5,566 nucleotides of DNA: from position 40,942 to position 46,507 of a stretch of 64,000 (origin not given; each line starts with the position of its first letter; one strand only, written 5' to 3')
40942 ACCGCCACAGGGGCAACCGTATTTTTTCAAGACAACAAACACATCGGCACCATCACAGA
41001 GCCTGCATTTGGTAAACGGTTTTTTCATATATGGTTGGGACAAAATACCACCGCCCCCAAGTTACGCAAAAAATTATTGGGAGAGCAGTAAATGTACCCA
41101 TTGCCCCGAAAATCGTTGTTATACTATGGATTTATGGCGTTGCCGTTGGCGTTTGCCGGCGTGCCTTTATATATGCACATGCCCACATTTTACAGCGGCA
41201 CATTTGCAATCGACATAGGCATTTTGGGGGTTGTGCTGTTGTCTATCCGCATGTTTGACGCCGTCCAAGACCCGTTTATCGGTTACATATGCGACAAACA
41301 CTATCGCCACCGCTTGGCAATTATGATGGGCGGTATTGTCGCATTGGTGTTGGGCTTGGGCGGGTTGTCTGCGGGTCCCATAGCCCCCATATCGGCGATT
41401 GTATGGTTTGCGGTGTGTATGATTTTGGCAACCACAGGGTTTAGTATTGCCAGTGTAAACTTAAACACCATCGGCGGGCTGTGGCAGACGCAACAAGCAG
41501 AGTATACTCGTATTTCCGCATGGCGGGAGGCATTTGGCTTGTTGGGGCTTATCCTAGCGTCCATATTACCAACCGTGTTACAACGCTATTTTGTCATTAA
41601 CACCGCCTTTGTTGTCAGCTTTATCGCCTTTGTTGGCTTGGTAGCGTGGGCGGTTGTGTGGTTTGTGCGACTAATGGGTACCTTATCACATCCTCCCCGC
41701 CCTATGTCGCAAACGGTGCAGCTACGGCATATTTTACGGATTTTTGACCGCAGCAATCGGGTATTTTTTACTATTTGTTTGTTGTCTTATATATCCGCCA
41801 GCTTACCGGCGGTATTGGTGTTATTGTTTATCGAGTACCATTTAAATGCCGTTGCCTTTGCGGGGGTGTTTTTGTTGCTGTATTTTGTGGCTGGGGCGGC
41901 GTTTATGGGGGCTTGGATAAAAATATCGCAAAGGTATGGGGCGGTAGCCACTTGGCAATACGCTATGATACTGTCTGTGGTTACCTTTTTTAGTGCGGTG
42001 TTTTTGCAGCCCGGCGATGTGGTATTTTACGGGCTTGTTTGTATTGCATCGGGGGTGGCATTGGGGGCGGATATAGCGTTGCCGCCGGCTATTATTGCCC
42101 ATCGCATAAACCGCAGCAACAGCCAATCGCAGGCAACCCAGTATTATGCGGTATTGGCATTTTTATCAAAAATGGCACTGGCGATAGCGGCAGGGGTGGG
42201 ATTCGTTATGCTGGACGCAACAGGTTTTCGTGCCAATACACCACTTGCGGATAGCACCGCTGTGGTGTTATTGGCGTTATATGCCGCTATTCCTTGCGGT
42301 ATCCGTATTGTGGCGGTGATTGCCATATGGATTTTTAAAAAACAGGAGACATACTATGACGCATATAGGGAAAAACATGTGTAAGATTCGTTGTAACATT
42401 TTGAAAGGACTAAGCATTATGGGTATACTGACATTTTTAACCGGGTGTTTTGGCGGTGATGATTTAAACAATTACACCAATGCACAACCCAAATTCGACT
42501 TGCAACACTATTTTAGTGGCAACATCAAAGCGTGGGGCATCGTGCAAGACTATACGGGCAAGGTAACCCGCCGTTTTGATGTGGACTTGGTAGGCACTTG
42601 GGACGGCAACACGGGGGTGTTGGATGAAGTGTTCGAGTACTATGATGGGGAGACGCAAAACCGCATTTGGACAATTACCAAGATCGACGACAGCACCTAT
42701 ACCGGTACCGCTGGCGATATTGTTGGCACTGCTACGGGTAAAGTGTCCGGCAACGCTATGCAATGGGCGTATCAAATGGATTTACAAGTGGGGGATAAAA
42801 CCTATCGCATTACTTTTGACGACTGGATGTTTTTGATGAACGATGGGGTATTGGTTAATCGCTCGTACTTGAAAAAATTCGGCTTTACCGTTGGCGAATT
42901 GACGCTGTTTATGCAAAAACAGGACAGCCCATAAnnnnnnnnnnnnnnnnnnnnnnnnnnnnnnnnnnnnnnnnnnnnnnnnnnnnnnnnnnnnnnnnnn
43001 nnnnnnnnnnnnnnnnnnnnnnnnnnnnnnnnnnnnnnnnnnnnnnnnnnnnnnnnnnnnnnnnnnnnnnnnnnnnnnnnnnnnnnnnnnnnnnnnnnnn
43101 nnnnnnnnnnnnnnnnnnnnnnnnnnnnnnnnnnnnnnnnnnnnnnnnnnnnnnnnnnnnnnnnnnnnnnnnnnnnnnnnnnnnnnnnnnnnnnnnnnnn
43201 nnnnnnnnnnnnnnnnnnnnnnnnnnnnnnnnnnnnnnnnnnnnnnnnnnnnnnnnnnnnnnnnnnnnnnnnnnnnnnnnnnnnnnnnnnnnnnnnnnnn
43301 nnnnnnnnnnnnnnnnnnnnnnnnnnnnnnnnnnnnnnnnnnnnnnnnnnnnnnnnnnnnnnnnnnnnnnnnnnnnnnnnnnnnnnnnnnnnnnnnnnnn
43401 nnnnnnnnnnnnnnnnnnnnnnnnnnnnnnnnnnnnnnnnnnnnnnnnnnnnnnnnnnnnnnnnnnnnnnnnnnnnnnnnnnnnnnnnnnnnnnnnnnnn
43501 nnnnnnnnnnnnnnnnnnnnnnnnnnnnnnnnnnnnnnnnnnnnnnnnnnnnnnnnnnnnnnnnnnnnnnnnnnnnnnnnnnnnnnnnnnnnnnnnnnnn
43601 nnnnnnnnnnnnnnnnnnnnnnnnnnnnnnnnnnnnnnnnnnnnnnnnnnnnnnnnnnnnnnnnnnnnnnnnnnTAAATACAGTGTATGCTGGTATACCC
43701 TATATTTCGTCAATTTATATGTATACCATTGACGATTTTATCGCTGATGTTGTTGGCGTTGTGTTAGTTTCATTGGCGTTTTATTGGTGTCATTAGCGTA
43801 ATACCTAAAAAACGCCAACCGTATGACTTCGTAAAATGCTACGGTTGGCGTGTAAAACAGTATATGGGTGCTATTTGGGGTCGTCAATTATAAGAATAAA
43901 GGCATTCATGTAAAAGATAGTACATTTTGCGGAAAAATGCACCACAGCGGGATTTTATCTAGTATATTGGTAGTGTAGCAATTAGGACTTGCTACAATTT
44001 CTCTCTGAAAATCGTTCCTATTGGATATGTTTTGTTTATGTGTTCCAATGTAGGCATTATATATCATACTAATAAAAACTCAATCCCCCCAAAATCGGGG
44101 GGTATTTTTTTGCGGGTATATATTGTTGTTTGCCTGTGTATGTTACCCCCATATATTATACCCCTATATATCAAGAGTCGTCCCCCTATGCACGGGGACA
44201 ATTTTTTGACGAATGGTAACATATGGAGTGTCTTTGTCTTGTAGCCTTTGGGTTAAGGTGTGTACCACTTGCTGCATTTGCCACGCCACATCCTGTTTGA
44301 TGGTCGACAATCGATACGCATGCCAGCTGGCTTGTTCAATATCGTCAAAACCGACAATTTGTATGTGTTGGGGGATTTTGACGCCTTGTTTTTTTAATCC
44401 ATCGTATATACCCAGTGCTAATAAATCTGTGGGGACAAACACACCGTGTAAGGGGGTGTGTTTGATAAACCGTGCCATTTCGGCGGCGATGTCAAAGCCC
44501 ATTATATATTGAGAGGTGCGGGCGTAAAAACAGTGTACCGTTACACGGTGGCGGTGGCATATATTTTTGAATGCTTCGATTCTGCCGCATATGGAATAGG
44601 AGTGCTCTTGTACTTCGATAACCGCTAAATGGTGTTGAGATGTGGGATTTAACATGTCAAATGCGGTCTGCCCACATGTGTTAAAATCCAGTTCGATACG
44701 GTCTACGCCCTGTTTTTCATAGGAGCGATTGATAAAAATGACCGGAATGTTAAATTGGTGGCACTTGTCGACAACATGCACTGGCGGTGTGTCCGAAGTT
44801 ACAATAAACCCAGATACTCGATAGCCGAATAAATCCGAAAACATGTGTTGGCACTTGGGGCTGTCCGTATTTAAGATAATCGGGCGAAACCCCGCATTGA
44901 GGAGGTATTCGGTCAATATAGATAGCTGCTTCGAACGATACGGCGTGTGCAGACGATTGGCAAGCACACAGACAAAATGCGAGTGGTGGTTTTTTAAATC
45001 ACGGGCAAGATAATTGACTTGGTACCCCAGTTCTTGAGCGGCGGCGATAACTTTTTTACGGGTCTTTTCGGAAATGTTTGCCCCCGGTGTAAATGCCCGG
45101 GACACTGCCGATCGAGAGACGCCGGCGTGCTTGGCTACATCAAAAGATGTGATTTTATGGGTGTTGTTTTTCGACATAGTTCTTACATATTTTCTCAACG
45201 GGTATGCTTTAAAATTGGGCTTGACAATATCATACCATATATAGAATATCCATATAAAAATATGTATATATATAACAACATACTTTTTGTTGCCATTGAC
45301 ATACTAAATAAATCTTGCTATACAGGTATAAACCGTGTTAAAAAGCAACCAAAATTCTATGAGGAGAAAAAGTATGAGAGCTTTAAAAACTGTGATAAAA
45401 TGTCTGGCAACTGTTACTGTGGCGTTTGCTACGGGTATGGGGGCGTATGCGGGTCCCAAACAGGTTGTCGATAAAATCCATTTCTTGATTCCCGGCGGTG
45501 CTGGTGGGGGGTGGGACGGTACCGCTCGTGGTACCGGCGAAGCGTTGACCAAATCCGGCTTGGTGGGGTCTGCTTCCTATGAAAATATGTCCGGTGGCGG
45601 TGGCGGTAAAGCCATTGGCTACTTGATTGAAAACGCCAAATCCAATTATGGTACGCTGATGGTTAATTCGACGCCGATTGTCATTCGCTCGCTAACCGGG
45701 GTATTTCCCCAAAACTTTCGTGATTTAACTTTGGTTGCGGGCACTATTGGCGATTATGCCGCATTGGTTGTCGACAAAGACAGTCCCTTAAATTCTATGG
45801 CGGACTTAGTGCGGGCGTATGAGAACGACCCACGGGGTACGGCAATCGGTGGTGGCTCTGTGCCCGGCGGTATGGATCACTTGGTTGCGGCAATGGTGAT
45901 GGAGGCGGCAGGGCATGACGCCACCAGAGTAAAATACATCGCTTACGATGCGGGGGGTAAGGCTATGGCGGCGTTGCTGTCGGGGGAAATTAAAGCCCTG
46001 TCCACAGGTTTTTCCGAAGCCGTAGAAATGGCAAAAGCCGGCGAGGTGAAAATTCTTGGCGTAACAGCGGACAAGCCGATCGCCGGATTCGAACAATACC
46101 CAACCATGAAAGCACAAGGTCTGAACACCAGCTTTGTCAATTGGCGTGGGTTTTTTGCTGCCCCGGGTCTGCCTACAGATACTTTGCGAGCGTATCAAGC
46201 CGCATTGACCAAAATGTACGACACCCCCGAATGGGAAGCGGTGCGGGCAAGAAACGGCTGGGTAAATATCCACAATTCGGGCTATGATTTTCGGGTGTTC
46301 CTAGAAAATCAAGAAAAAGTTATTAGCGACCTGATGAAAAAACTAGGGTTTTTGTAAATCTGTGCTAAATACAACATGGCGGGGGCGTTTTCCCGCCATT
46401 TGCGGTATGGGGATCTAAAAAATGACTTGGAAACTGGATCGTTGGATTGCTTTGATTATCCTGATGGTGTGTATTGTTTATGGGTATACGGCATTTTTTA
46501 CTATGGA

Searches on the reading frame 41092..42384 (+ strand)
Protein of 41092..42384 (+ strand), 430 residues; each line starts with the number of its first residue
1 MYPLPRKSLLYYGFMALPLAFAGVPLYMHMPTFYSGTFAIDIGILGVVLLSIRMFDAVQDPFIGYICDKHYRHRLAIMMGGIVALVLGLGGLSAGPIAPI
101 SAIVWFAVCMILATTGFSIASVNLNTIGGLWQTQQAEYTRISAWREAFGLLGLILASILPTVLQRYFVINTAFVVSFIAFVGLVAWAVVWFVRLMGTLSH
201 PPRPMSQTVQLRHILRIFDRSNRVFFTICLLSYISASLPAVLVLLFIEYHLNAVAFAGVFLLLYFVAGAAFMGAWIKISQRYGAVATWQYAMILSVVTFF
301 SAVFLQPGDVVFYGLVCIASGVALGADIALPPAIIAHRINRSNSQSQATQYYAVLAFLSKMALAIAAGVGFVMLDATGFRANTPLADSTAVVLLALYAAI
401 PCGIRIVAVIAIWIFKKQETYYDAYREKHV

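Call 10: search_protein_families(library=pfam, proteins=[window:41092-42384:+], max_evalue=0.001)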
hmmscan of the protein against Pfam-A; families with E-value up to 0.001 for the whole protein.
window:41092-42384:+ (430 aa): 2 families
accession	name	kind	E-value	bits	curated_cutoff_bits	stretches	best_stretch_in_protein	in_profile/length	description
PF13347.12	MFS_2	-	3.5e-36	125.1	27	1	12-416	2-424/427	MFS/sugar transport protein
PF07690.21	MFS_1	-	1.5e-09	37.7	33.4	2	136-356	117-336/347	Major Facilitator Superfamily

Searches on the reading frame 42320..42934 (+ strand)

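Call 94: search_protein_families(library=pfam, proteins=[window:42320-42934:+], max_evalue=0.1)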
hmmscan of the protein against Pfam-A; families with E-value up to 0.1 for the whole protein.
window:42320-42934:+ (204 aa): 1 family
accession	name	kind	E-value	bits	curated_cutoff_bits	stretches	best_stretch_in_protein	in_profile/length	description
PF12915.13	DUF3833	-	2.9e-68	229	25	1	39-200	3-163/163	Protein of unknown function (DUF3833)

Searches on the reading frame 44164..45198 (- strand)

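Call 30: search_protein_families(library=pfam, proteins=[window:44164-45198:-], max_evalue=0.001)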
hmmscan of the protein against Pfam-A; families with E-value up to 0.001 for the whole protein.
window:44164-45198:- (344 aa): 3 families
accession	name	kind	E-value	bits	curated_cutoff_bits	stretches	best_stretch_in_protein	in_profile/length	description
PF13377.12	Peripla_BP_3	-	6.5e-17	62.6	26.5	1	196-341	19-167/167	Periplasmic binding protein-like domain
PF00356.27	LacI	-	1.9e-12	47.2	27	1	20-62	4-46/46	Bacterial regulatory proteins, lacI family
PF13407.12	Peripla_BP_4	-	1.8e-06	28.1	35.1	1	141-319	71-254/258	Periplasmic binding protein domain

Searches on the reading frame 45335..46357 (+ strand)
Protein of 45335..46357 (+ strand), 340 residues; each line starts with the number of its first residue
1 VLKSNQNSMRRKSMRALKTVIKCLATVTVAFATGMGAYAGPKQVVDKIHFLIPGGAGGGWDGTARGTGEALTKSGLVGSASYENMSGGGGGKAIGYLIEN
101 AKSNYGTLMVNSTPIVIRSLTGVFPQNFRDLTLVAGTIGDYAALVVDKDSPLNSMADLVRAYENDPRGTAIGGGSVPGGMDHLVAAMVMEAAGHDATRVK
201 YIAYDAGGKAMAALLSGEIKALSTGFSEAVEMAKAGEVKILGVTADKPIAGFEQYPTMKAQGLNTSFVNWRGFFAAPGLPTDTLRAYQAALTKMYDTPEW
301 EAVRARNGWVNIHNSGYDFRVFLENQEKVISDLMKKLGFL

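Call 30: search_protein_families(library=pfam, proteins=[window:45335-46357:+], max_evalue=0.001)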
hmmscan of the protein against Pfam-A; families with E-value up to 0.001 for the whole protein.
window:45335-46357:+ (340 aa): 2 families
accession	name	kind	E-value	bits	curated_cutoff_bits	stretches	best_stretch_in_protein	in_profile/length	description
PF03401.19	TctC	-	1.1e-21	78.1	27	1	83-338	20-273/274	Tripartite tricarboxylate transporter family receptor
PF12974.12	Phosphonate-bd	-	0.00015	21.7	27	1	136-309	81-231/242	ABC transporter, phosphonate, periplasmic substrate-binding protein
